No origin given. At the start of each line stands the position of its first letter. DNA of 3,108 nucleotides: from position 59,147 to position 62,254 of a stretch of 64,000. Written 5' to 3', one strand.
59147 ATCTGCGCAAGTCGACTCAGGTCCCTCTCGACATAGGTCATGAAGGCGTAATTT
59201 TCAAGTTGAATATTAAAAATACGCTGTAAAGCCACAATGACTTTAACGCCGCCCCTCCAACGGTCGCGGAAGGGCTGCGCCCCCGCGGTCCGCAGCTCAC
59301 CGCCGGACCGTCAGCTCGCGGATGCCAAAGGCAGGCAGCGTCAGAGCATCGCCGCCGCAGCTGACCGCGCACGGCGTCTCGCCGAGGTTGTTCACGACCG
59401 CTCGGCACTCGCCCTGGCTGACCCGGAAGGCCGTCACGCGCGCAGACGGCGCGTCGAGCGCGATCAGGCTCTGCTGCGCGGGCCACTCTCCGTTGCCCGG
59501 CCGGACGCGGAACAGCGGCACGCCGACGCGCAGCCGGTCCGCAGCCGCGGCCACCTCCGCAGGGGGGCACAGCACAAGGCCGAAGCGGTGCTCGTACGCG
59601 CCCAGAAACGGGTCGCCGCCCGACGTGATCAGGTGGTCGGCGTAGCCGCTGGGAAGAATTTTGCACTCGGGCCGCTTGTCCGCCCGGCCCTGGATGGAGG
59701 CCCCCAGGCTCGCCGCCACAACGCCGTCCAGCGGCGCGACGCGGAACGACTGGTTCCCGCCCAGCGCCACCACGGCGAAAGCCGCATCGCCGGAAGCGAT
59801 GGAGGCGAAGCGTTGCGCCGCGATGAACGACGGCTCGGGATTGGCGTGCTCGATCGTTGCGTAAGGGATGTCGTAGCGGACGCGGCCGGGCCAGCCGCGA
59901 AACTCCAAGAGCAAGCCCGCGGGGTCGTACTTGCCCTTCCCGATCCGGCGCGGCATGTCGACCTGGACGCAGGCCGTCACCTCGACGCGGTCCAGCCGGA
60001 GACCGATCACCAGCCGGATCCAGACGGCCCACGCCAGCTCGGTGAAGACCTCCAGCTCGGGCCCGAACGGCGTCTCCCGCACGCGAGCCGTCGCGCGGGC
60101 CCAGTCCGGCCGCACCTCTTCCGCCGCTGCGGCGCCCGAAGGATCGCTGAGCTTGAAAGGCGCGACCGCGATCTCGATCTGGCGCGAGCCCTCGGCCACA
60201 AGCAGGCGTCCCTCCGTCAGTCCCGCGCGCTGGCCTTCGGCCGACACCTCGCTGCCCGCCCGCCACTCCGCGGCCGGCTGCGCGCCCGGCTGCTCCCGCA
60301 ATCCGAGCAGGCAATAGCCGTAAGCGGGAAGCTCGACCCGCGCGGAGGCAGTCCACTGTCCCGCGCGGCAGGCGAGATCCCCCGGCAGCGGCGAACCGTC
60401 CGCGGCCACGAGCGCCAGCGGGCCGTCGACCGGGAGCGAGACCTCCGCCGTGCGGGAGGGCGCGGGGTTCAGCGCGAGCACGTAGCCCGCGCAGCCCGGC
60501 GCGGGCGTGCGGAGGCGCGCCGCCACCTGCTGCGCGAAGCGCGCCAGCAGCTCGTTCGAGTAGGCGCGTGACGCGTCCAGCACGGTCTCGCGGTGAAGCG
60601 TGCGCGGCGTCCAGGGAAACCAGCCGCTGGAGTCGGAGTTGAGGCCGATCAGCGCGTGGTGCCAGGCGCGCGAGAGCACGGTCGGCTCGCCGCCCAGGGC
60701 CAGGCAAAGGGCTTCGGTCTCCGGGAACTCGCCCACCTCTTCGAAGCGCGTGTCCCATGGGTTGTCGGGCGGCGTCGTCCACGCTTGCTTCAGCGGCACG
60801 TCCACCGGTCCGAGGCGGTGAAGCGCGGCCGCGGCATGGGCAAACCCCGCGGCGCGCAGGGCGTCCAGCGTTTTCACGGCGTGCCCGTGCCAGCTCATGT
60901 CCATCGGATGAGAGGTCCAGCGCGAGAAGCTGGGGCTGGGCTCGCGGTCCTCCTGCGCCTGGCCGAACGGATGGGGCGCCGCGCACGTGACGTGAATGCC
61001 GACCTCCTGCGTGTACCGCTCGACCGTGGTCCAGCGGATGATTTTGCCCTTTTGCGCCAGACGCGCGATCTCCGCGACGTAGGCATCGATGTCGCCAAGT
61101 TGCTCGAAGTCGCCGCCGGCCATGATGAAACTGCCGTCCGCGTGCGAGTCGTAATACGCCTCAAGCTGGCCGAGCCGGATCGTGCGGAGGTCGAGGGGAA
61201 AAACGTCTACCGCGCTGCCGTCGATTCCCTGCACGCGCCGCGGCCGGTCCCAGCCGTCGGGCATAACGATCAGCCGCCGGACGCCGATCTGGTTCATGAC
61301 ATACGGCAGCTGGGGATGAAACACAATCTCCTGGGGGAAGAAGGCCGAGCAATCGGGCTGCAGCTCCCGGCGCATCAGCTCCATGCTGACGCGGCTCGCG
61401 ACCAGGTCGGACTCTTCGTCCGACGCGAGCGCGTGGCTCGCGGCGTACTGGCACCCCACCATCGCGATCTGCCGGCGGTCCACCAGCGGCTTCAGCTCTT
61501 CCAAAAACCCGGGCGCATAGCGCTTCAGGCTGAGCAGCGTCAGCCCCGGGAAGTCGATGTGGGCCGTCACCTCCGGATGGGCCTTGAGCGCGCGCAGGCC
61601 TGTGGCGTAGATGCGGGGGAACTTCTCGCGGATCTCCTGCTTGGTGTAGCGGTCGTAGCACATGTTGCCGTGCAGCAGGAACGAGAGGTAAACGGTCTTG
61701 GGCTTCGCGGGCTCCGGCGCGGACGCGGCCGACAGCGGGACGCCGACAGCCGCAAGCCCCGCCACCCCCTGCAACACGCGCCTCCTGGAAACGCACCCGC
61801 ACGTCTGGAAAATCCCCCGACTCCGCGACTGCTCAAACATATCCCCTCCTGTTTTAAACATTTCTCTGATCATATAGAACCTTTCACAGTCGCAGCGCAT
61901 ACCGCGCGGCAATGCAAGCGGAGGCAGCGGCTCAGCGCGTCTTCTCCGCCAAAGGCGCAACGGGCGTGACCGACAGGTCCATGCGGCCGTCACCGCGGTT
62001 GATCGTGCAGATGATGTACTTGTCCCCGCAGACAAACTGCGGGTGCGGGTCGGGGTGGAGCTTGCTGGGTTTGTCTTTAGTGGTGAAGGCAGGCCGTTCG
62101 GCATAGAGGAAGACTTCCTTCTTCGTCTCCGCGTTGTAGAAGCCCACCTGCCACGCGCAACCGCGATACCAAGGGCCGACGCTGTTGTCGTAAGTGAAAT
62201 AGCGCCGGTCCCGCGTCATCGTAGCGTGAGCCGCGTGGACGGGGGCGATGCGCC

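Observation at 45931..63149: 17-kb single-strand locus of secreted, mostly non-classical glycan-active proteins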

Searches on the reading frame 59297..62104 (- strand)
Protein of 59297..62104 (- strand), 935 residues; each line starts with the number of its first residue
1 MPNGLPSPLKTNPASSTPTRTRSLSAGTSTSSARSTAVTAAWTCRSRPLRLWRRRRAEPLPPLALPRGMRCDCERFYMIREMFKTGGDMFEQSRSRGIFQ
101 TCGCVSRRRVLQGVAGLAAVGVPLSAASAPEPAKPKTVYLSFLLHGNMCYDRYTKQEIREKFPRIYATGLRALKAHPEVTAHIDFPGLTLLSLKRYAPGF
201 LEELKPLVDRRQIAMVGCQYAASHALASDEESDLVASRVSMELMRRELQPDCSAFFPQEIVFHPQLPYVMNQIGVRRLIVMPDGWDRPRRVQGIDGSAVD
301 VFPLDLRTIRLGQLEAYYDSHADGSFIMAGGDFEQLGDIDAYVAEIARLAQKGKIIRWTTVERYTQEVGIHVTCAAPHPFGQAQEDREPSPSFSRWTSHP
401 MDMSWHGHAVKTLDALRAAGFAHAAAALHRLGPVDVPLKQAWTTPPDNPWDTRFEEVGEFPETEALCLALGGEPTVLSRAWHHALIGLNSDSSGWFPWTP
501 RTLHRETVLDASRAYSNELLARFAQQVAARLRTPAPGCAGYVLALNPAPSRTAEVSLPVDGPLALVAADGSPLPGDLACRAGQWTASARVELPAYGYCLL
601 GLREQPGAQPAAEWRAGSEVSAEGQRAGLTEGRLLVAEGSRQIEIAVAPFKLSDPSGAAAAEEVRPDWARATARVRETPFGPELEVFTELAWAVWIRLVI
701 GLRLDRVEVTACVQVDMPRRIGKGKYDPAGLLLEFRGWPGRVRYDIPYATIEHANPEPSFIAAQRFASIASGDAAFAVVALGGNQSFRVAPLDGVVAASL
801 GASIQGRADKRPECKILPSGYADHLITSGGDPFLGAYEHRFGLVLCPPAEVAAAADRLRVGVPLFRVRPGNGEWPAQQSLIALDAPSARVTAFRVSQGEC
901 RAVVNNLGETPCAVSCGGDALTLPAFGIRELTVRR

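Call 5: search_protein_families(library=pfam, proteins=[window:59297-62104:-], max_evalue=0.01)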
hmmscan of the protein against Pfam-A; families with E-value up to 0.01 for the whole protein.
window:59297-62104:- (935 aa): 0 families

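Call 7: search_protein_families(library=ncbifam, proteins=[window:59297-62104:-], max_evalue=0.1)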
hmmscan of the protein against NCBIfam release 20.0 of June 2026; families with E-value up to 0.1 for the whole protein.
window:59297-62104:- (935 aa): 0 families

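Call 9: search_protein_families(library=pfam, proteins=[window:59297-61840:-], max_evalue=10)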
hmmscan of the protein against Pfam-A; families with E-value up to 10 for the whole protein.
window:59297-61840:- (847 aa): 0 families

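Call 11: search_solved_structures(query=window:59297-61840:-, max_evalue=1)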
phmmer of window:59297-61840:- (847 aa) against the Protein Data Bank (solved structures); distinct sequences matched with E-value up to 1: 1.
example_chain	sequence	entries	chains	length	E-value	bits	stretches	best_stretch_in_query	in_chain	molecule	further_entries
1k1w_A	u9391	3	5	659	0.0032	19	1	71-192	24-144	4-ALPHA-GLUCANOTRANSFERASE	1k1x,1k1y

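Call 21: find_homologous_proteins(query=window:59297-61840:-)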
Query window:59297-61840:- (847 aa): 55 proteins with E <= 0.001 among 8000 candidates.
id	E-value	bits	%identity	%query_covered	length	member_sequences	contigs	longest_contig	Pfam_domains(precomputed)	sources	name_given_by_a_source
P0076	0.0e+0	1843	95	100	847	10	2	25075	-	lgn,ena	-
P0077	0.0e+0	1746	89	100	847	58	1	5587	-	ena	-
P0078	0.0e+0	1563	83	99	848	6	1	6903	-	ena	-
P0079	0.0e+0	1527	79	98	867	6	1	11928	PF25839.1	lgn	-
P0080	0.0e+0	1519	79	98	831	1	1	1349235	-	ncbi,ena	-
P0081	0.0e+0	1501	78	98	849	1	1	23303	-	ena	-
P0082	0.0e+0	1491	93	45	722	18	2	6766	-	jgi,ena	jgi:hypothetical protein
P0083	0.0e+0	1483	77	98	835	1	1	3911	-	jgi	jgi:hypothetical protein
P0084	0.0e+0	1284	69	94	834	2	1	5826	-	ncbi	-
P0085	0.0e+0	1193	63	95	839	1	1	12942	-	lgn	-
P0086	0.0e+0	1191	62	100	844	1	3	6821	-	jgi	jgi:hypothetical protein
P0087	0.0e+0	1181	63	95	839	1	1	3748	-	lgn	-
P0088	0.0e+0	1173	63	94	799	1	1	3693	-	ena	-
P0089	0.0e+0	1170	62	96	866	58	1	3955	-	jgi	-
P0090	0.0e+0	1164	61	100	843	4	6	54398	-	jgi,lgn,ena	jgi:hypothetical protein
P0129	2.9e-169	583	41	90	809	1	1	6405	PF03065.21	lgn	-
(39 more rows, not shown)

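Call 24: search_solved_structures(query=A2, max_evalue=1, show_alignments=1)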
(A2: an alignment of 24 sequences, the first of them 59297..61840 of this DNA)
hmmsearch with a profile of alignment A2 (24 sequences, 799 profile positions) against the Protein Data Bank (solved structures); distinct sequences matched with E-value up to 1: 3.
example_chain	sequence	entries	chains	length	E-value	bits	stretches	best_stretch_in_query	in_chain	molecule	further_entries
6lz1_A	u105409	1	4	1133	0.0031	18.9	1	23-168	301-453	Ams1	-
7dd9_A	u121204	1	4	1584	0.0049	18.2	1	23-168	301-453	Alpha-mannosidase,ZZ-type zinc finger-containing protein P35G2.11c,Maltose/maltodextrin-bi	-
1k1w_A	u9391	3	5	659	0.68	11.1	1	26-146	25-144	4-ALPHA-GLUCANOTRANSFERASE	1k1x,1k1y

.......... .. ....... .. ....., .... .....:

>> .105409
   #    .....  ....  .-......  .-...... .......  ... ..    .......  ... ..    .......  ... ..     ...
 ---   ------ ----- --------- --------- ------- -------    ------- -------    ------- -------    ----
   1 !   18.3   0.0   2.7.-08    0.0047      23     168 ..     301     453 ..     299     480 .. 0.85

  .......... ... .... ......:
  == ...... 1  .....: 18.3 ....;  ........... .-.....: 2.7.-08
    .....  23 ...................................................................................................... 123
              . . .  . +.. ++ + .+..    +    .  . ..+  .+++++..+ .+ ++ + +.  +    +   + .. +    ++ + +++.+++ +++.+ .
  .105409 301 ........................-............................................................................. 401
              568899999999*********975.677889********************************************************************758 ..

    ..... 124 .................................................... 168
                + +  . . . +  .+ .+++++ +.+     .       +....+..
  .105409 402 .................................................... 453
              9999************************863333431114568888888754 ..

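Call 26: find_related_loci(query=A2, collection=genome_contigs, flank=10000)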
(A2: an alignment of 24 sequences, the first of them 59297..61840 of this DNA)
Query A2 (847 aa) in genome_contigs; peptide patterns used: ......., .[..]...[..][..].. (x = any residue, [..] = any of these).
40 stretches matched a pattern; 20 encode a relative of the query (tblastn E <= 1e-3); 19 distinct loci.
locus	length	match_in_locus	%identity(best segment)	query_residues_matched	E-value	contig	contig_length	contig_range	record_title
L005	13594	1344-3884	90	1-847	0e+0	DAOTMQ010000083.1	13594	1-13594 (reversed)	MAG TPA_asm: Kiritimatiellia bacterium isolate AMR_MDS_2917 NODE_4962_length_13594_cov_10.279563, whole genome shotgun s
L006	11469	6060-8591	91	1-844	0e+0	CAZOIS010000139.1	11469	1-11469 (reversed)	MAG TPA_asm: uncultured Lentisphaeraceae bacterium isolate SRP220891_co1_81 genome assembly, contig: NODE_10829_length_1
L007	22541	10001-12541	89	1-847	0e+0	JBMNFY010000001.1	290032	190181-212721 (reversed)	MAG: Kiritimatiellia bacterium isolate SBF912LR0HQ0162 contig_11813, whole genome shotgun sequence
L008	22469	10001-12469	79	17-846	0e+0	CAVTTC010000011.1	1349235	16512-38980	MAG: uncultured Acidobacteriota bacterium isolate MFD00822.bin.2.80 genome assembly, contig: contig_48516, whole genome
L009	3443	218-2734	61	16-838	0e+0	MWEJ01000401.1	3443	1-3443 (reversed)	MAG: Verrucomicrobia bacterium ADurb.Bin070 BWX70_contig000401, whole genome shotgun sequence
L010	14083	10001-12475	61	17-845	0e+0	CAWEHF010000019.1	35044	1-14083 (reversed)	MAG: uncultured Acidobacteriaceae bacterium isolate MFD03044.bin.1.112 genome assembly, contig: contig_33508, whole geno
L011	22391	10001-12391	57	45-846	0e+0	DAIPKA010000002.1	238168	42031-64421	MAG TPA_asm: Candidatus Hydrogenedentota bacterium isolate CTOTU18300 NODE_23_length_238168_cov_21.982634, whole genome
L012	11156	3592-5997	57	45-847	0e+0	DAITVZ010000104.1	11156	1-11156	MAG TPA_asm: Chloroflexota bacterium isolate CTOTU19863 NODE_4493_length_11156_cov_7.038465, whole genome shotgun sequen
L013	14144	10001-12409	56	44-847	0e+0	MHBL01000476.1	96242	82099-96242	MAG: Lentisphaerae bacterium RIFOXYA12_64_32 RifOxyA12_Lentisphaerae_64_32_updatedv2_74, whole genome shotgun sequence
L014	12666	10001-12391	53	48-840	0e+0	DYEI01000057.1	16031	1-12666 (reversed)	MAG TPA_asm: Anaerolinea sp. isolate Tomsk_2_67_199 Tomsk_k141_9761, whole genome shotgun sequence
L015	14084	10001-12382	54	35-845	0e+0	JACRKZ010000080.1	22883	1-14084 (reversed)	MAG: Armatimonadetes bacterium isolate NC_groundwater_1868_Pr3_B-0.1um_69_17 SR2-18-B1_coassembly_127590, whole genome s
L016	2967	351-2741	55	48-843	0e+0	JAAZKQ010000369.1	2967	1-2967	MAG: Lentisphaerae bacterium isolate AS22ysBPME_35 115317_AS22, whole genome shotgun sequence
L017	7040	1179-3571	93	1-847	0e+0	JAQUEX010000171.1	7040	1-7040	MAG: Kiritimatiellae bacterium isolate STCSWMC_188 NODE_35747_length_7040_cov_13.309706_ST_CSWMC, whole genome shotgun s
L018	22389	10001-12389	53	46-843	0e+0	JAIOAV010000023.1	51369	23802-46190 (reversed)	MAG: Chloroflexota bacterium isolate S1bins97 c_000000000023, whole genome shotgun sequence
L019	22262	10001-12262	65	40-846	0e+0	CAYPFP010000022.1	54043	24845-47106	MAG TPA_asm: uncultured Planctomycetota bacterium isolate SRP257756_co1_239 genome assembly, contig: NODE_290_length_540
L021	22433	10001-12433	54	48-840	0e+0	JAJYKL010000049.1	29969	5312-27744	MAG: Chloroflexi bacterium isolate DBS2-1.bin38 NODE_2604_length_29969_cov_2.551203, whole genome shotgun sequence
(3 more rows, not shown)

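Call 42: search_protein_families(library=pfam, proteins=[L007:897-2387:+, L007:2409-6242:+, L007:6932-8566:-, L007:8587-9711:-, L007:13448-14965:+, L007:14994-16385:+, L006:3056-5935:+, L008:7065-9179:+, L008:9034-9990:+, L008:5350-7095:+], max_evalue=0.001)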
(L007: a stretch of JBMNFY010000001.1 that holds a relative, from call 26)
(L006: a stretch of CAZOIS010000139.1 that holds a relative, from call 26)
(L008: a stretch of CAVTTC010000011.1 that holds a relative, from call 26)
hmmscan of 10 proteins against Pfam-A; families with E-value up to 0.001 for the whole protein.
L007:897-2387:+ (496 aa): 0 families

L007:2409-6242:+ (1277 aa): 7 families
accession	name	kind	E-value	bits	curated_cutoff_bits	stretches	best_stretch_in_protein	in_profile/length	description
PF11898.13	DUF3418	-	9.8e-152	507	25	1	690-1273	1-582/582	Domain of unknown function (DUF3418)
PF07717.22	OB_NTP_bind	-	3.6e-11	43.5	29.5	1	577-675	1-81/83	Oligonucleotide/oligosaccharide-binding (OB)-fold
PF00271.37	Helicase_C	-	1.2e-10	42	23.5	1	229-349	7-109/110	Helicase conserved C-terminal domain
PF00270.35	DEAD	-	5.1e-08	33.3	26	1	34-184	7-162/167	DEAD/DEAH box helicase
PF13401.12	AAA_22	-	1.4e-05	25.8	27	1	42-176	5-120/130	AAA domain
PF13245.12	AAA_19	-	7.9e-05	23.3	25.1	1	38-165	7-114/134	AAA domain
PF21010.2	HA2_C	-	0.00021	22.2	21.3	1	454-505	1-48/77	Helicase associated domain (HA2), ratchet-like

L007:6932-8566:- (544 aa): 1 family
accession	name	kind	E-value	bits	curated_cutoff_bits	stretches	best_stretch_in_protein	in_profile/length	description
PF14237.11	GYF_2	-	3.4e-06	27.2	25.8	0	21-68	1-48/50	GYF domain 2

L007:8587-9711:- (374 aa): 1 family
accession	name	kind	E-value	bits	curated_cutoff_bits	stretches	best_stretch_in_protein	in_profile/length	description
PF14237.11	GYF_2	-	3.4e-07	30.4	25.8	1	30-78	1-49/50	GYF domain 2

L007:13448-14965:+ (505 aa): 4 families
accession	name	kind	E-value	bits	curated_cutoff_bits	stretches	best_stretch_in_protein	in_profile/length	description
PF00198.28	2-oxoacid_dh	-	1.1e-35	123.6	23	1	273-402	5-140/232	2-oxoacid dehydrogenases acyltransferase (catalytic domain)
PF02817.22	E3_binding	-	1.9e-24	86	23.7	2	233-267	2-36/36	e3 binding domain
PF00364.28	Biotin_lipoyl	-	1.3e-17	63.8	22.1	1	37-105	3-70/73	Biotin-requiring enzyme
PF13533.13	Biotin_lipoyl_2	-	4.3e-05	23.7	29.8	0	49-72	9-32/32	Biotin-lipoyl like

L007:14994-16385:+ (463 aa): 11 families
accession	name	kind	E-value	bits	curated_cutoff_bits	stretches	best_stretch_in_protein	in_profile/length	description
PF07992.20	Pyr_redox_2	-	3.7e-70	237.1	26.1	1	6-323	1-291/291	Pyridine nucleotide-disulphide oxidoreductase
PF02852.28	Pyr_redox_dim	-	1.6e-36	125.3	25.3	1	341-450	1-110/110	Pyridine nucleotide-disulphide oxidoreductase, dimerisation domain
PF00070.33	Pyr_redox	-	1.4e-21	77.2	22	1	175-248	1-75/82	Pyridine nucleotide-disulphide oxidoreductase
PF13738.12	Pyr_redox_3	-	1.6e-12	47.8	30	2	135-306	123-305/305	Pyridine nucleotide-disulphide oxidoreductase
PF12831.13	FAD_oxidored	-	9.1e-10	38.8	27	1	7-41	1-36/416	FAD dependent oxidoreductase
PF00890.30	FAD_binding_2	-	8.4e-09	35.5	20.4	1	7-43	1-37/414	FAD binding domain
PF01266.30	DAO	-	3.2e-08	33.9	27.9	0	7-49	1-46/353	FAD dependent oxidoreductase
PF01134.28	GIDA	-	7.6e-08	32.3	22.1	1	7-58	1-50/391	Glucose inhibited division protein A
PF03486.20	HI0933_like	-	1.7e-06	28.1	50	1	6-38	1-33/244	HI0933-like protein Rossmann domain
PF13450.12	NAD_binding_8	-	2.3e-05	25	21.9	0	10-44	1-36/68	NAD(P)-binding Rossmann-like domain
PF01262.27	AlaDh_PNT_C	-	6e-05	23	23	0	173-215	28-70/214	Alanine dehydrogenase/PNT, C-terminal domain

L006:3056-5935:+ (959 aa): 1 family
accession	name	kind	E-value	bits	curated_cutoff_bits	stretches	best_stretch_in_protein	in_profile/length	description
PF11790.14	Glyco_hydro_cc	-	1.1e-05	25.6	21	1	418-523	71-178/237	Glycosyl hydrolase catalytic core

L008:7065-9179:+ (704 aa): 2 families
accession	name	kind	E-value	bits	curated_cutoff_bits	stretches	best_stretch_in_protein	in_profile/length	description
PF02901.20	PFL-like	-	6.8e-89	299.7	24.3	1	103-556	153-645/647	Pyruvate formate lyase-like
PF01228.26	Gly_radical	-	7.9e-16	58.9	22.2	1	584-686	3-106/106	Glycine radical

L008:9034-9990:+ (318 aa): 2 families
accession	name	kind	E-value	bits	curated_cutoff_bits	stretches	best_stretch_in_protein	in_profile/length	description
PF04055.27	Radical_SAM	-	7.5e-19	68.9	29.5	1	77-236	3-158/166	Radical SAM superfamily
PF13353.11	Fer4_12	-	7e-13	49.5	22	1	68-160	2-80/137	4Fe-4S single cluster domain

L008:5350-7095:+ (581 aa): 2 families
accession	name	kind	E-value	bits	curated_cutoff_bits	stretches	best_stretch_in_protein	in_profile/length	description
PF00083.30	Sugar_tr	-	9.4e-111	371.3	22.3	1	144-569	2-450/452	Sugar (and other) transporter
PF07690.21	MFS_1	-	1.8e-31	109.8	33.4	2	148-415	2-236/347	Major Facilitator Superfamily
